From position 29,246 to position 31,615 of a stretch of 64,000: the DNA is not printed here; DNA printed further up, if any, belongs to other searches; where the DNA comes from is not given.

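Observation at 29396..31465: ECF sigma factor, membrane segments, surface-type domain and PEP-CTERM tail in a single 689-aa polypeptide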

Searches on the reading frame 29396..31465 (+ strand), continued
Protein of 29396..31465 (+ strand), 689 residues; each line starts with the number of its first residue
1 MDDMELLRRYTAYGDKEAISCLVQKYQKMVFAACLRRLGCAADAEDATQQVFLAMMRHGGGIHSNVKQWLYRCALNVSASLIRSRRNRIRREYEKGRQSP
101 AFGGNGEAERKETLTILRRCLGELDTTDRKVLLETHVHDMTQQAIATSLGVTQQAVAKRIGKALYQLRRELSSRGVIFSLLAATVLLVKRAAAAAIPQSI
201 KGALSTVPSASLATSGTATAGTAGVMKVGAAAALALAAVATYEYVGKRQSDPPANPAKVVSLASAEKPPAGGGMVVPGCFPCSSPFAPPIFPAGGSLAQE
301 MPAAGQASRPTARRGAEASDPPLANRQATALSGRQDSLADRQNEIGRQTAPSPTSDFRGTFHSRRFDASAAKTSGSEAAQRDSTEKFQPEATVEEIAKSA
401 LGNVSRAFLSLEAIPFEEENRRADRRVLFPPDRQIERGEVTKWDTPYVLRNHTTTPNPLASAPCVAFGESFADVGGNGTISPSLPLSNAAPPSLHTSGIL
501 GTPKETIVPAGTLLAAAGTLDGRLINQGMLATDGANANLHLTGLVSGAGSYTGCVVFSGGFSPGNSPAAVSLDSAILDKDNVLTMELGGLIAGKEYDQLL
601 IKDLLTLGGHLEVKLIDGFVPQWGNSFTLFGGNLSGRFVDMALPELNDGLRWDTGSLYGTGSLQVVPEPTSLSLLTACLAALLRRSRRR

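Call 12: find_encoding_contigs(protein=P0007, flank=10000, max_places=3)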
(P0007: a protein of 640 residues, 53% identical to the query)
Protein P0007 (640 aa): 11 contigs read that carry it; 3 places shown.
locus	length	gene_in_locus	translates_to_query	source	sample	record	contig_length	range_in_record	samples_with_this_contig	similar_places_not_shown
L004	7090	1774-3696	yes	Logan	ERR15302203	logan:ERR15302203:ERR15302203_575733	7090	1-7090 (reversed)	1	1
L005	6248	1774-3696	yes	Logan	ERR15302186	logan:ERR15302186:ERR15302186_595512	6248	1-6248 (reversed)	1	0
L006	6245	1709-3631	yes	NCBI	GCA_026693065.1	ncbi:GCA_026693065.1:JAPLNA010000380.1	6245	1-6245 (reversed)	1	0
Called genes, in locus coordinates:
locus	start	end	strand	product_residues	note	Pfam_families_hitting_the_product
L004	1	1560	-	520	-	?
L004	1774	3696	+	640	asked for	PF04542:Sigma70_r2, PF08281:Sigma70_r4_2 (weak)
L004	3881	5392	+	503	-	PF00089:Trypsin, PF13365:Trypsin_2 (weak)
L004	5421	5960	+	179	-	PF00165:HTH_AraC, PF12833:HTH_18, PF00165:HTH_AraC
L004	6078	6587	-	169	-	PF13833:EF-hand_8 (faint), PF00036:EF-hand_1 (faint), PF10591:SPARC_Ca_bdg (faint), PF13405:EF-hand_6 (faint), PF13499:EF-hand_7, PF23564:EF-hand_FSTL1 (weak), PF13202:EF-hand_5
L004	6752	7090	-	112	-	?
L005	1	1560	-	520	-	?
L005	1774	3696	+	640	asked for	PF04542:Sigma70_r2, PF08281:Sigma70_r4_2 (weak)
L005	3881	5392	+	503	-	PF00089:Trypsin, PF13365:Trypsin_2 (weak)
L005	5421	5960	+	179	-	PF00165:HTH_AraC, PF12833:HTH_18, PF00165:HTH_AraC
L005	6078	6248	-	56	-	?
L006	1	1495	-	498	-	PF19077:Big_13 (weak), PF20622:Big_15 (faint), PF00801:PKD (faint), PF13517:FG-GAP_3 (faint), PF07495:Y_Y_Y (faint), PF19077:Big_13, PF24421:Ig_J (faint), PF19077:Big_13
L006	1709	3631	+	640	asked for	PF04542:Sigma70_r2, PF08281:Sigma70_r4_2 (weak)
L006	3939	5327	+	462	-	PF00089:Trypsin, PF13365:Trypsin_2 (weak)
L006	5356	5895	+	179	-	PF00165:HTH_AraC, PF12833:HTH_18, PF00165:HTH_AraC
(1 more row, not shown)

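Call 13: search_protein_families(library=pfam, proteins=[L001:2483-3052:-, L001:3092-3766:-, L002:4529-5224:-, L002:5262-5942:-, L003:8168-9016:-, L003:11445-12239:+, L004:3881-5392:+], max_evalue=0.1)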
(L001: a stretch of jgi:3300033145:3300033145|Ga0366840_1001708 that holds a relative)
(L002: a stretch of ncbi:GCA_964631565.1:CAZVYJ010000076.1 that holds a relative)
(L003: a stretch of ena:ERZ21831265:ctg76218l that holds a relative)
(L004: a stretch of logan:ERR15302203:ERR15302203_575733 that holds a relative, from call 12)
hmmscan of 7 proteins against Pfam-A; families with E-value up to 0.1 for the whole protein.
L001:2483-3052:- (189 aa): 3 families
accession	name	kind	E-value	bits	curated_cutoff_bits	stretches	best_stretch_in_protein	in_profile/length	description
PF07589.16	PEP-CTERM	-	4.2e-06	27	20.7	1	140-162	1-24/24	PEP-CTERM motif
PF09534.15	Trp_oprn_chp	-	0.046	14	29.6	1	139-178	40-80/180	Tryptophan-associated transmembrane protein (Trp_oprn_chp)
PF20176.3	DUF6541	-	0.092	11.4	29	0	139-178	370-408/646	Family of unknown function (DUF6541)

L001:3092-3766:- (224 aa): 2 families
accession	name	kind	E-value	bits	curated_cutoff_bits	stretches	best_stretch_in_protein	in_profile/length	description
PF07589.16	PEP-CTERM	-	7.2e-06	26.3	20.7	1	199-222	1-24/24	PEP-CTERM motif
PF06989.17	BAALC_N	-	0.098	13.5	25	1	79-99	15-35/50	BAALC N-terminus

L002:4529-5224:- (231 aa): 1 family
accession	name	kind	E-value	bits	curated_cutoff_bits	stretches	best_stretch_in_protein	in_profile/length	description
PF07589.16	PEP-CTERM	-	0.00097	19.6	20.7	1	151-173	1-24/24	PEP-CTERM motif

L002:5262-5942:- (226 aa): 1 family
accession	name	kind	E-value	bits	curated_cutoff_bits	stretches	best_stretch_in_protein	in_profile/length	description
PF07589.16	PEP-CTERM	-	9.3e-06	26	20.7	1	199-221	1-23/24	PEP-CTERM motif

L003:8168-9016:- (282 aa): 2 families
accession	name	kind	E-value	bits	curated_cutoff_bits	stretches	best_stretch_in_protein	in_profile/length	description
PF00404.24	Dockerin_1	-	6e-05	23.6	22.9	0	232-257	2-27/57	Dockerin type I domain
PF07589.16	PEP-CTERM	-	0.0016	18.9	20.7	1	261-281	2-24/24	PEP-CTERM motif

L003:11445-12239:+ (264 aa): 0 families

L004:3881-5392:+ (503 aa): 7 families
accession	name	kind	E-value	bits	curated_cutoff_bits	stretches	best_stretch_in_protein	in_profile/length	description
PF00089.32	Trypsin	-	8.3e-17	62.2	20.6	1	93-312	24-220/220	Trypsin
PF13365.12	Trypsin_2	-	3.5e-07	31.5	27.6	1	96-268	1-135/144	Trypsin-like peptidase domain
PF17210.9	SdrD_B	-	3.2e-05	24.5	29.7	1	330-396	8-75/112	SdrD B-like domain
PF13620.12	CarboxypepD_reg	-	5.3e-05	23.9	32.3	1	339-408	7-76/82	Carboxypeptidase regulatory-like domain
PF17802.7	SpaA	-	0.00017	22.1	23.1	1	343-407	13-80/91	Prealbumin-like fold domain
PF00404.24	Dockerin_1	-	0.00066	20.3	22.9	1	418-469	1-54/57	Dockerin type I domain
PF07589.16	PEP-CTERM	-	0.021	15.4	20.7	1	481-503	2-23/24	PEP-CTERM motif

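Call 18: search_protein_families(library=pfam, proteins=[P0019], max_evalue=10)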
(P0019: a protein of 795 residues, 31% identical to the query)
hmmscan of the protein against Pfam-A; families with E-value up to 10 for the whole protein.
P0019 (795 aa): 3 families
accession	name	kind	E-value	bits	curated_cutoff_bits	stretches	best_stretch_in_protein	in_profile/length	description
PF12951.13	PATR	-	2.6e-07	31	27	2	127-158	1-30/30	Passenger-associated-transport-repeat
PF00404.24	Dockerin_1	-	0.009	16.6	22.9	1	710-754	1-50/57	Dockerin type I domain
PF04519.19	Bactofilin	-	1.6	9.5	27.9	1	308-349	46-87/98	Polymer-forming cytoskeletal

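Call 32: search_protein_representatives(alignment_id=A1)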
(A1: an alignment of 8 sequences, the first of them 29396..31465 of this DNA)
Query: 8 sequences, 675 profile positions. Proteins with E-value up to 0.001 (for the whole library): 69386; up to 1e-10: 27860; up to 1e-30: 601. The best 150 are listed.
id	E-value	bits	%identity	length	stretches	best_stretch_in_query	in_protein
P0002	5.4e-289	977.7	-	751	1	1-674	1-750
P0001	9.4e-287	970.3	-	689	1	1-675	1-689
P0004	7.1e-286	967.4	-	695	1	1-675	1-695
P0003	2.1e-270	916.3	-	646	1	1-674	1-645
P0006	4.2e-239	812.8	-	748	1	1-674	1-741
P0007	2.2e-197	675.0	-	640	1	1-675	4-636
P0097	4.5e-197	673.9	-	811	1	1-674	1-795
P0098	1.1e-185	636.2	-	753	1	2-672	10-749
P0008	6.4e-181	620.6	-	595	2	1-468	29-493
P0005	3.6e-176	604.9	-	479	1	1-419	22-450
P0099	8.6e-174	597.0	-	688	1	1-674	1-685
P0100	8.3e-172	590.4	-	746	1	1-673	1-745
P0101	7.9e-168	577.3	-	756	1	1-672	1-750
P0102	1.1e-116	408.3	-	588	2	2-348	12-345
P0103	1.8e-106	374.5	-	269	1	1-251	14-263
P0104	2.6e-103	364.1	-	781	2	1-558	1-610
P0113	1.0e-64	236.5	-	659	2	1-279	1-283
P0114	7.1e-64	233.7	-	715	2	3-362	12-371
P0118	4.8e-51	191.4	-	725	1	1-581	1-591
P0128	1.3e-46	176.7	-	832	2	1-198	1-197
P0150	5.0e-43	164.9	-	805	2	1-221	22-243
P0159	6.6e-42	161.2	-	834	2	1-226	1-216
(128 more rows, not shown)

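Call 41: find_related_loci(query=A1, collection=genome_contigs, flank=10000)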
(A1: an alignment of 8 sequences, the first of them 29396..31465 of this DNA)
Query A1 (689 aa) in genome_contigs; peptide patterns used: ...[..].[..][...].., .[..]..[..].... (x = any residue, [..] = any of these).
158 stretches matched a pattern; 37 encode a relative of the query (tblastn E <= 1e-3); 37 distinct loci.
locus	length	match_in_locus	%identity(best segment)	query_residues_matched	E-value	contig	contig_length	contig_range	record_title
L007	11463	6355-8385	47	1-671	2e-158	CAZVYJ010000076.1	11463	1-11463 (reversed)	MAG TPA_asm: uncultured Planctomycetaceae bacterium isolate binchicken_co27_480 genome assembly, contig: NODE_10004_leng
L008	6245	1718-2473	53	1-257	9e-75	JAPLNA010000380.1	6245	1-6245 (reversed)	MAG: Planctomycetota bacterium isolate LacPavin_0419_WC90_MAG_66_8 LacPavin_0419_WC90_scaffold_1096200, whole genome sho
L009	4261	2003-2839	46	1-279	4e-69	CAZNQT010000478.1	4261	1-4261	MAG TPA_asm: uncultured Pirellulales bacterium isolate SRP323688_co1_253 genome assembly, contig: NODE_27677_length_4261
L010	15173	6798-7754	26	1-325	1e-17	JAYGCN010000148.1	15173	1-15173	MAG: Candidatus Hydrogenedentota bacterium isolate OC3_3000m_MAG_16 OC3_3000m_contig_2882402, whole genome shotgun seque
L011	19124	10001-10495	31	3-167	1e-12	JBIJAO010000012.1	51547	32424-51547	MAG: Ilumatobacteraceae bacterium isolate ME2006-07-18D11_3300042451_group2_bin17 Rohwer_bin56_scaffold_135_c1, whole ge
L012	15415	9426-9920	33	3-167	3e-12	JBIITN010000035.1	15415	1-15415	MAG: Ilumatobacteraceae bacterium isolate ME2004-07-22_3300044716_group2_bin176 Rohwer_bin53_scaffold_2067_c1, whole gen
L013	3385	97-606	29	11-180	2e-11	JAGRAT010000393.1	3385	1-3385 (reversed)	MAG: Bdellovibrionales bacterium isolate HKST-UBA25 NODE_394_length_3385_cov_3.019045, whole genome shotgun sequence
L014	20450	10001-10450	31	22-174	3e-11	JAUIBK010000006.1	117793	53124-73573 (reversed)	MAG: bacterium isolate 6_bin.32 NODE_293_length_117793_cov_1.409413, whole genome shotgun sequence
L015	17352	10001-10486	30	7-167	1e-10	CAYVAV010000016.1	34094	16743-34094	MAG TPA_asm: uncultured Bifidobacterium sp. isolate SRP193358_co1_6 genome assembly, contig: NODE_2604_length_34094_cov_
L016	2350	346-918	33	15-204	4e-10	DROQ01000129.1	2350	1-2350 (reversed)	MAG TPA_asm: Planctomycetota bacterium isolate HyVt-539 HyVt-539_k145_343894, whole genome shotgun sequence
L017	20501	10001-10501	27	3-168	3e-9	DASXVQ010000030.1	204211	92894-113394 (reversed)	MAG TPA_asm: Myxococcales bacterium isolate SMAG_U4749 k141_144614, whole genome shotgun sequence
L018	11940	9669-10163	29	12-172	3e-9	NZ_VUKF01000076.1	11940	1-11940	Georgenia thermotolerans strain NBRC 104148 Scaffold76_1, whole genome shotgun sequence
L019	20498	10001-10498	29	3-167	5e-9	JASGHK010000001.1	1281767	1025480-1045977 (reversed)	MAG: Myxococcales bacterium isolate 5N171 JMF-2111-06-0005.ont.bin.171_0, whole genome shotgun sequence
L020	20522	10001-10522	29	12-175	5e-9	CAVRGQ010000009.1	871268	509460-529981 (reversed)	MAG: uncultured Actinomycetes bacterium isolate MFD05442.bin.2.170 genome assembly, contig: contig_6507, whole genome sh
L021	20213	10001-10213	39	14-81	1e-8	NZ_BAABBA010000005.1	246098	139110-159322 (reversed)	Georgenia daeguensis strain JCM 17459 sequence005, whole genome shotgun sequence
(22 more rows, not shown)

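Call 55: predict_structure(alignment_id=A2)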
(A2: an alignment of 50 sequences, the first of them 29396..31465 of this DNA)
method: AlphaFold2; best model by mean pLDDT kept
length: 689 residues; sequences in the alignment: 50
mean_pLDDT: 66.7   pTM: 0.38
mean pLDDT of the five models: 66.7, 66.3, 64.1, 63.2, 61.1
residues with pLDDT >= 90: 272; 70-90: 71; 50-70: 65; < 50: 281
segments of 3 or more residues with pLDDT < 50: 203-255, 257-267, 270-276, 278-280, 282-284, 290-320, 323-352, 354-414, 416-455, 459-462, 464-490
pLDDT, mean of each block of 10 residues (from residue 1): 96 98 98 97 97 97 97 98 90 69 63 89 96 91 95 94 91 76 60 54 43 37 41 43 37 40 40 37 41 36 36 34 40 33 34 37 33 36 37 34 33 37 36 35 35 38 34 34 36 58 83 95 96 92 97 97 91 98 88 76 98 93 93 97 94 96 92 84 72
secondary structure, 60 per line:
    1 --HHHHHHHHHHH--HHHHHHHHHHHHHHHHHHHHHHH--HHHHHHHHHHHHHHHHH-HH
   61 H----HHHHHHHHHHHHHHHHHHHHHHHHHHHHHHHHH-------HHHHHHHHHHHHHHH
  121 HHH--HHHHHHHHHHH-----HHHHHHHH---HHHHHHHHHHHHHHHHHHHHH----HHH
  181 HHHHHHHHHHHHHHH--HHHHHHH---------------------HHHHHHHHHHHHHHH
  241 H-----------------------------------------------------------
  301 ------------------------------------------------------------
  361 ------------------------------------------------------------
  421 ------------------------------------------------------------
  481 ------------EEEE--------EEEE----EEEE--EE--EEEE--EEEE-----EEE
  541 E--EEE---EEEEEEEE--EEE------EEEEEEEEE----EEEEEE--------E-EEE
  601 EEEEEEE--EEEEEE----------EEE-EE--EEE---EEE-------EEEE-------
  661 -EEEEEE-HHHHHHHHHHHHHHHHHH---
elements in order (helices of 4 or more, strands of 3 or more residues): H3-13 H16-38 H41-57 H66-98 H106-123 H126-136 H142-149 H153-173 H178-195 H198-204 H226-241 E493-496 E505-508 E513-516 E523-526 E529-532 E538-541 E544-546 E550-557 E560-562 E569-577 E582-587 E598-607 E610-615 E626-628 E634-636 E640-642 E650-653 E662-667 H669-686
